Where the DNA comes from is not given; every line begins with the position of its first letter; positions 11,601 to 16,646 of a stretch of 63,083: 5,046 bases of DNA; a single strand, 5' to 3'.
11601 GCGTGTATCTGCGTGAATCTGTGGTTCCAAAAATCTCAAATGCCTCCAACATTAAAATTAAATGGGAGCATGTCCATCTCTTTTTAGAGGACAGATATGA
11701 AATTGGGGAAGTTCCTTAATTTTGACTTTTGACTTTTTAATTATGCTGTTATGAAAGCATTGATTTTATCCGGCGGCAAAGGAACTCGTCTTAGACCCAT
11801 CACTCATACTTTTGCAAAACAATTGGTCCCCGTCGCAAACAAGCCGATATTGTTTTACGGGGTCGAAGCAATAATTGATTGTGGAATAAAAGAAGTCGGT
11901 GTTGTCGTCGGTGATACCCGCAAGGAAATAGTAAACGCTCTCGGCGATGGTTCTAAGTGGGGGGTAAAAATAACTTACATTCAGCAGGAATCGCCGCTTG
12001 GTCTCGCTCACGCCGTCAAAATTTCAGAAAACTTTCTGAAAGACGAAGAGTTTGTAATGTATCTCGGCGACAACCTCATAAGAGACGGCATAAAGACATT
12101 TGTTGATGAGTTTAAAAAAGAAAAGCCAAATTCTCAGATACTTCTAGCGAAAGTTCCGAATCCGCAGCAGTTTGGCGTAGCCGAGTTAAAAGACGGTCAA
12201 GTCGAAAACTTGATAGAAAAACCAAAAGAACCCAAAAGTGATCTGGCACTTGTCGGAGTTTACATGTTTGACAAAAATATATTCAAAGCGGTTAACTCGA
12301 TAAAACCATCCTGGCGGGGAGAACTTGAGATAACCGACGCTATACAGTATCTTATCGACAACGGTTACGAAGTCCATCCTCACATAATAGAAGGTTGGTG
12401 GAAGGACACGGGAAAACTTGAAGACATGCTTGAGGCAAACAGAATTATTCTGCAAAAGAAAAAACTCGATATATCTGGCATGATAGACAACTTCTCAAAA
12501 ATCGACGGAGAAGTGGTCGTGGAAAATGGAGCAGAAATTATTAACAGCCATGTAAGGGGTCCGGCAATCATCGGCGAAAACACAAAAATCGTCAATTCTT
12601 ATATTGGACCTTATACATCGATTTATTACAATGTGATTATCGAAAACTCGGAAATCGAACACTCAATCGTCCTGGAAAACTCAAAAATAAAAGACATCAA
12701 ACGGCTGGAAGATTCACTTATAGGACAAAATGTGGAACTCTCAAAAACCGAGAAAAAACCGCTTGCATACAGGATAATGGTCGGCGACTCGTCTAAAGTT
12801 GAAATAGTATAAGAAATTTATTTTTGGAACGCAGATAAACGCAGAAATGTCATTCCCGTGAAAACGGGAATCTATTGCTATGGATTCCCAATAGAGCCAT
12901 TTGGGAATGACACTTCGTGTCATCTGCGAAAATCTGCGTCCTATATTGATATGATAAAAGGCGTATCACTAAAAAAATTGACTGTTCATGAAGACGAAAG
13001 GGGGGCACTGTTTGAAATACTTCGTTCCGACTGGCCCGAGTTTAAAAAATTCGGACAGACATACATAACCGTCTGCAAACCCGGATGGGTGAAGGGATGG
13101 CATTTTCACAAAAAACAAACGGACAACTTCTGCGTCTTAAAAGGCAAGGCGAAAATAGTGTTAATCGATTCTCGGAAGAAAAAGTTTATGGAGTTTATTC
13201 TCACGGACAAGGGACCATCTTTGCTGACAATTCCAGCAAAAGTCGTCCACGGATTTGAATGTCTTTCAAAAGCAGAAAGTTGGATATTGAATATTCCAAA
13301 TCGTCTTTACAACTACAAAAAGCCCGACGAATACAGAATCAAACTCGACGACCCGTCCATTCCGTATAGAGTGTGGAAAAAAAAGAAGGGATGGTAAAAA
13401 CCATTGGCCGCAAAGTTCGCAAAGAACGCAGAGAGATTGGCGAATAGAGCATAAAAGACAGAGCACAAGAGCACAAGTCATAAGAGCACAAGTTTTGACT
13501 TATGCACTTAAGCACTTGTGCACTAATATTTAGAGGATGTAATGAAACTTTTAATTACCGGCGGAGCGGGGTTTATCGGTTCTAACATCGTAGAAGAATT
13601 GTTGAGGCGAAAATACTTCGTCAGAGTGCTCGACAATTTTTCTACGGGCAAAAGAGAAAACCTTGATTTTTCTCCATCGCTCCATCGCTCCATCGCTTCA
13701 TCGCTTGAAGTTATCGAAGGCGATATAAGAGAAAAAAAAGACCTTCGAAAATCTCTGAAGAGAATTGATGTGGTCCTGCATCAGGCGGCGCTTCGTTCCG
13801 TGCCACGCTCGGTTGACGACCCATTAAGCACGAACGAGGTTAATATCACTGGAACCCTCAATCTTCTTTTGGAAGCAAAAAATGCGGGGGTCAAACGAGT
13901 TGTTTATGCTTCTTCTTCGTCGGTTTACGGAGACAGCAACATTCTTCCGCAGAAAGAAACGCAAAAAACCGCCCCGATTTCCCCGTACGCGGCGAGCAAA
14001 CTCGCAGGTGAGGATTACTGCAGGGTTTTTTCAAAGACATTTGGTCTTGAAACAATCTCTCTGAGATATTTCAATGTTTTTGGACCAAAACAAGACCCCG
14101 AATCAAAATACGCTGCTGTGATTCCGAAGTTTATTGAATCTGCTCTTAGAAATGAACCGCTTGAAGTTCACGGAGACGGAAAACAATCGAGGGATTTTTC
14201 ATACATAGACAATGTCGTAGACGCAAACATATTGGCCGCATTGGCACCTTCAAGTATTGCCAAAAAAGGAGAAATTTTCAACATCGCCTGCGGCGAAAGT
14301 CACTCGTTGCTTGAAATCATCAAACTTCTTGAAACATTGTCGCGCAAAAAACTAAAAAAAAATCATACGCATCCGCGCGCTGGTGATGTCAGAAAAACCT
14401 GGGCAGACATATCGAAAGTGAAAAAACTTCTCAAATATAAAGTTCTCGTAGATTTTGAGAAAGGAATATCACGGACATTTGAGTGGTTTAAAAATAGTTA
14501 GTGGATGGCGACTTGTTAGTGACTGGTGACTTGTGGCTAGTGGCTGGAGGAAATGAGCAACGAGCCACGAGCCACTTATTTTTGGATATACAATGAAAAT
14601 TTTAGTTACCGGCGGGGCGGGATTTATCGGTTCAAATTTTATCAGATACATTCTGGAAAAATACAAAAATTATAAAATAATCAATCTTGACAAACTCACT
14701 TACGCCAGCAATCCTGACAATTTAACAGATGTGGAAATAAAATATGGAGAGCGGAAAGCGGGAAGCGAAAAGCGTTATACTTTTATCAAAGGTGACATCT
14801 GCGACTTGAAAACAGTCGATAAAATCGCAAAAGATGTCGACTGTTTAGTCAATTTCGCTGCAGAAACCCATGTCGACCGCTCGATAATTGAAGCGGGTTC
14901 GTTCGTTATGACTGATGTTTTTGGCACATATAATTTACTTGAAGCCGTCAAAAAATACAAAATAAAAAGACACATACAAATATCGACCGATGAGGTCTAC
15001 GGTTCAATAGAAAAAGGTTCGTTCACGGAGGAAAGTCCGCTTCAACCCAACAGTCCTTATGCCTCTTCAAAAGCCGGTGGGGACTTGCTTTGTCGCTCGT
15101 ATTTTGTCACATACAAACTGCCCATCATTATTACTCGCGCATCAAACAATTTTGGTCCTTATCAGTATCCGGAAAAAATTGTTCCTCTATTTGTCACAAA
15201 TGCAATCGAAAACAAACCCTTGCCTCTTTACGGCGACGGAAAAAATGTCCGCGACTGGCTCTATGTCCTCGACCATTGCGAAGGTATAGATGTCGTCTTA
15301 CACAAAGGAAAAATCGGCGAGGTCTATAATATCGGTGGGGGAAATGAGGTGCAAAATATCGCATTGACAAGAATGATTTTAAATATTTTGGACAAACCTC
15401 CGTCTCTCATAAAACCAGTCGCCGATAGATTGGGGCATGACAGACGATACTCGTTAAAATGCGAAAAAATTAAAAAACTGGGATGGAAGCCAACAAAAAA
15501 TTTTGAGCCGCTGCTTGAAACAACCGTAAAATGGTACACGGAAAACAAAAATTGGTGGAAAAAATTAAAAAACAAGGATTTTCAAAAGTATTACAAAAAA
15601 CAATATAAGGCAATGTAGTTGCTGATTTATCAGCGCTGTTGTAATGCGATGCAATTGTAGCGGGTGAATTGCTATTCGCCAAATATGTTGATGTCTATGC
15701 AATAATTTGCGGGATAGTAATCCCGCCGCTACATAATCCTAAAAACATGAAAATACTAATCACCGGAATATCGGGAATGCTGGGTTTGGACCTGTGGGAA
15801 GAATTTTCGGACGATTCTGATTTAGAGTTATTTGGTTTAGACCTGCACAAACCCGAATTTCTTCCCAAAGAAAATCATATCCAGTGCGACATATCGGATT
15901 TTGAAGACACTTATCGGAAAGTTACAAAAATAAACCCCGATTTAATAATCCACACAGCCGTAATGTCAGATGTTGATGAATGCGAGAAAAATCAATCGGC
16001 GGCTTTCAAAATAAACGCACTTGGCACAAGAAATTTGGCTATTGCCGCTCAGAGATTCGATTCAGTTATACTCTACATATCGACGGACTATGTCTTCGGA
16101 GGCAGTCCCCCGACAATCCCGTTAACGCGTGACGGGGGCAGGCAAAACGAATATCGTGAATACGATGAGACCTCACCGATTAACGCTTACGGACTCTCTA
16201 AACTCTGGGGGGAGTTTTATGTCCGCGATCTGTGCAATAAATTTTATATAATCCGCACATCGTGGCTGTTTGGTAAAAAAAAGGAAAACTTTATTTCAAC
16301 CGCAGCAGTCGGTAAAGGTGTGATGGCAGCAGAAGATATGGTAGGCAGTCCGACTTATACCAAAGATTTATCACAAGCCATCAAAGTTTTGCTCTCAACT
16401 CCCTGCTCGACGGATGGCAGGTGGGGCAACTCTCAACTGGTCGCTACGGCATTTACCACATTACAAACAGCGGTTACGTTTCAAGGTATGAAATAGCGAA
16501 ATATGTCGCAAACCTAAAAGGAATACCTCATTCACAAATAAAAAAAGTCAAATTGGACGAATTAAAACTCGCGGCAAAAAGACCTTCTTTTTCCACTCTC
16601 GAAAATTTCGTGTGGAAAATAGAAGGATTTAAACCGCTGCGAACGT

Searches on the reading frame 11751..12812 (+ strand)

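Call 76: search_protein_families(library=pfam, proteins=[window:11751-12812:+], max_evalue=1e-8)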
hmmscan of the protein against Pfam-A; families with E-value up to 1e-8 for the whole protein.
window:11751-12812:+ (353 aa): 1 family
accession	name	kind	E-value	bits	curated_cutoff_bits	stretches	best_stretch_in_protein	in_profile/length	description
PF00483.29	NTP_transferase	-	3.5e-60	204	21.2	1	2-235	1-244/245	Nucleotidyl transferase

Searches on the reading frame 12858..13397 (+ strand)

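Call 76: search_protein_families(library=pfam, proteins=[window:12858-13397:+], max_evalue=1e-8)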
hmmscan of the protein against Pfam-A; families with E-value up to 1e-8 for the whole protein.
window:12858-13397:+ (179 aa): 2 families
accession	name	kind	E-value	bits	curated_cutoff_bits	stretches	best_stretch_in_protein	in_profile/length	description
PF14667.12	Polysacc_synt_C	-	4.5e-19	69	28.7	1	44-159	1-111/111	Polysaccharide biosynthesis C-terminal domain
PF00908.23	dTDP_sugar_isom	-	6.5e-13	49.2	27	1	33-168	4-148/168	dTDP-4-dehydrorhamnose 3,5-epimerase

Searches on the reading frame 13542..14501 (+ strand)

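Call 76: search_protein_families(library=pfam, proteins=[window:13542-14501:+], max_evalue=1e-8)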
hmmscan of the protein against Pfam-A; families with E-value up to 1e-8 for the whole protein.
window:13542-14501:+ (319 aa): 7 families
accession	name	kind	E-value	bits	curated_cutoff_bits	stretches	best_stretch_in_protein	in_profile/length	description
PF01370.27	Epimerase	-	1.2e-65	221.8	20.9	1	4-249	2-240/240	NAD dependent epimerase/dehydratase family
PF16363.11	GDP_Man_Dehyd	-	1.2e-58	199.6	27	1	4-311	1-331/332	GDP-mannose 4,6 dehydratase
PF01073.25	3Beta_HSD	-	3.4e-32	112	22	1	4-234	1-230/280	3-beta hydroxysteroid dehydrogenase/isomerase family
PF02719.21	Polysacc_synt_2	-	6.3e-22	78.5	20.2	1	3-275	1-255/293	Polysaccharide biosynthesis protein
PF04321.23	RmlD_sub_bind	-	1.1e-14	54.6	27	1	1-165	1-141/287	RmlD substrate binding domain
PF07993.18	NAD_binding_4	-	9.4e-14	51.6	20.1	1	5-185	1-210/258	Male sterility protein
PF13460.12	NAD_binding_10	-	1.2e-10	41.9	27.2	1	7-161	1-132/184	NAD(P)H-binding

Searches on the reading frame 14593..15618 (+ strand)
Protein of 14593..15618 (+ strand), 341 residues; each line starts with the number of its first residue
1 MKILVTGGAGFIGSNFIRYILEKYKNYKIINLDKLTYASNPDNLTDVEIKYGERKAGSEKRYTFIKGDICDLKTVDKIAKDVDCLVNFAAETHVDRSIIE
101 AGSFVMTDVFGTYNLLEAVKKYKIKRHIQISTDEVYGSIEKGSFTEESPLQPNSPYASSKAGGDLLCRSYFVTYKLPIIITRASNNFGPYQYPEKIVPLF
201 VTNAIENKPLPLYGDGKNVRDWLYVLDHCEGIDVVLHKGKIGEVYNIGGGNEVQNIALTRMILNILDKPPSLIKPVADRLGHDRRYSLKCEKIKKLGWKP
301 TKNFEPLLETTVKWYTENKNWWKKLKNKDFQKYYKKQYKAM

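Call 77: search_protein_families(library=pfam, proteins=[window:14593-15618:+], max_evalue=1e-8)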
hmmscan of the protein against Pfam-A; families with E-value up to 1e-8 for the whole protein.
window:14593-15618:+ (341 aa): 6 families
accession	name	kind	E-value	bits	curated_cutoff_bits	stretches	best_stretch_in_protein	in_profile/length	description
PF16363.11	GDP_Man_Dehyd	-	2.3e-74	251.2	27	1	4-310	1-331/332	GDP-mannose 4,6 dehydratase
PF01370.27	Epimerase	-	2.7e-62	210.8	20.9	1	3-248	1-240/240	NAD dependent epimerase/dehydratase family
PF01073.25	3Beta_HSD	-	2e-16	60.3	22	1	4-225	1-218/280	3-beta hydroxysteroid dehydrogenase/isomerase family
PF02719.21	Polysacc_synt_2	-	9.6e-16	58.2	20.2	1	3-135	1-131/293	Polysaccharide biosynthesis protein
PF04321.23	RmlD_sub_bind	-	1.1e-15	58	27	1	1-313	1-283/287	RmlD substrate binding domain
PF07993.18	NAD_binding_4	-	4.2e-12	46.2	20.1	1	5-185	1-206/258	Male sterility protein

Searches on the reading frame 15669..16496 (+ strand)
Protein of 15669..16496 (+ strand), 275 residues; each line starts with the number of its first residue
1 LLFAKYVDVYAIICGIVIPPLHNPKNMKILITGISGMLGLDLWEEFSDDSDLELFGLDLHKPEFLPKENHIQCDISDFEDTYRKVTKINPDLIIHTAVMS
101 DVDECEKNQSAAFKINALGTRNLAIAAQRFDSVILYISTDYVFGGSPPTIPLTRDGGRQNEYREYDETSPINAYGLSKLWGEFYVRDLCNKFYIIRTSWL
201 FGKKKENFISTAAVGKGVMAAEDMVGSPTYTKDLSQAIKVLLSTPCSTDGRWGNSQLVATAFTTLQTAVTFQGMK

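Call 77: search_protein_families(library=pfam, proteins=[window:15669-16496:+], max_evalue=1e-8)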
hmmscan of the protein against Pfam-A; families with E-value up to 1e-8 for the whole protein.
window:15669-16496:+ (275 aa): 4 families
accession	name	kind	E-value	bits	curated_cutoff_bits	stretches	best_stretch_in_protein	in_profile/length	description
PF04321.23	RmlD_sub_bind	-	4.7e-53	180.6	27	1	27-254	1-209/287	RmlD substrate binding domain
PF01370.27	Epimerase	-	2.2e-22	80.1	20.9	1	29-211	1-183/240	NAD dependent epimerase/dehydratase family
PF16363.11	GDP_Man_Dehyd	-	1.7e-11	44.6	27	1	69-192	55-171/332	GDP-mannose 4,6 dehydratase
PF02719.21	Polysacc_synt_2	-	1.4e-09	38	20.2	0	69-140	57-129/293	Polysaccharide biosynthesis protein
